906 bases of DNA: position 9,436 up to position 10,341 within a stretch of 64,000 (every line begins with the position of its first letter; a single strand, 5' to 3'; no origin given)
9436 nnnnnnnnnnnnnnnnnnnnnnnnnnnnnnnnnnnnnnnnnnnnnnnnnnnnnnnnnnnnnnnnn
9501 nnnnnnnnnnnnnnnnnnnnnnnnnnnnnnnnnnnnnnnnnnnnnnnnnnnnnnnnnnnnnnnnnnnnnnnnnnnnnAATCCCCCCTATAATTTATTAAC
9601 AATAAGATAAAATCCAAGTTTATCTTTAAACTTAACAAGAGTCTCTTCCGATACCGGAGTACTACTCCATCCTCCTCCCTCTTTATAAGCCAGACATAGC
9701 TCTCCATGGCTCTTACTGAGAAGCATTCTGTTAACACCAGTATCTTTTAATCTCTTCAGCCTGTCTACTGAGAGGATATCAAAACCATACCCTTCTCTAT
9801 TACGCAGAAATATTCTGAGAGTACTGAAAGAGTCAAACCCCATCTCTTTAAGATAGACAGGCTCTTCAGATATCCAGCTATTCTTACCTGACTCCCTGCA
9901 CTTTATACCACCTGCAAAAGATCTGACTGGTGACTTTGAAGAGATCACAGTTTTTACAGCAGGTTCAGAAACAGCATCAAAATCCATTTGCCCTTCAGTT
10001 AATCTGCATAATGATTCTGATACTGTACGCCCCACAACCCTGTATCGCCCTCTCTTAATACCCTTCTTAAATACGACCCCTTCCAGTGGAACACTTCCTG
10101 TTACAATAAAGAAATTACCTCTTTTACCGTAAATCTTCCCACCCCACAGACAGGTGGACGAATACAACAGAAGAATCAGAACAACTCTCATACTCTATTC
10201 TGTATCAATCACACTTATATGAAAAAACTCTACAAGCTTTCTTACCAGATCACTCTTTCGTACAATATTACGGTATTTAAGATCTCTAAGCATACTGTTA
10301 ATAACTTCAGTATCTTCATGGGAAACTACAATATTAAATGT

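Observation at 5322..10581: Seven-gene operon wiring secreted proteins to a eukaryotic-like Ser/Thr kinase, PP2C phosphatase and an ankyrin membrane protein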

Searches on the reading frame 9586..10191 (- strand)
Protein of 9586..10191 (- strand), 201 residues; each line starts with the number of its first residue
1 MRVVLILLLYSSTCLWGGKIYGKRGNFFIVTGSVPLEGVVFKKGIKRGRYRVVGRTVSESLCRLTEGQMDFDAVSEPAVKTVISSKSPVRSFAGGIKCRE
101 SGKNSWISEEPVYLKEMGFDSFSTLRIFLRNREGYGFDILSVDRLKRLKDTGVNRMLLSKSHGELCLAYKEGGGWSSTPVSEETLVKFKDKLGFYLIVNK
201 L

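Call 3: search_protein_families(library=pfam, max_evalue=0.01, proteins=[window:9586-10191:-])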
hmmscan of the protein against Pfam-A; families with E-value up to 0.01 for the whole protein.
window:9586-10191:- (201 aa): 0 families

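Call 6: search_protein_families(library=ncbifam, max_evalue=0.01, proteins=[window:9586-10191:-])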
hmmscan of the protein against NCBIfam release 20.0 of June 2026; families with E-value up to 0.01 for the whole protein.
window:9586-10191:- (201 aa): 0 families

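Call 7: search_protein_families(library=padloc, max_evalue=0.01, proteins=[window:9586-10191:-])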
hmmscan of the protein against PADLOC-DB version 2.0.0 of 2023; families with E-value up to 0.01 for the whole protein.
window:9586-10191:- (201 aa): 0 families

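Call 56: search_solved_structures(query=A7, max_evalue=10)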
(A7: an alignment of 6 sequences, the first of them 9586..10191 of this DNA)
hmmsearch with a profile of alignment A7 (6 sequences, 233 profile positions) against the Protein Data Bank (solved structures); distinct sequences matched with E-value up to 10: 1.
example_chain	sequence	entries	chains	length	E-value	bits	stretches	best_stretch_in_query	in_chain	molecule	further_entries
4ewi_A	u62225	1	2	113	0.27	13.9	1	121-177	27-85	NACHT, LRR and PYD domains-containing protein 4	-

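Call 59: search_protein_families(library=pfam, alignment_id=A7, max_evalue=1)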
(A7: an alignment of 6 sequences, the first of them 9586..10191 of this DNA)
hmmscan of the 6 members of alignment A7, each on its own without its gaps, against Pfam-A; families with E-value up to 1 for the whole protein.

A. member 1, window:9586-10191:- (201 aa): 0 families

B. families by the number of members that match (of 6 scanned): 2 families
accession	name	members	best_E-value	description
PF22748.1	PexRD54_WY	1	0.065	Effector PexRD54, WY-domain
PF06703.16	SPC25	1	0.35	Microsomal signal peptidase 25 kDa subunit (SPC25)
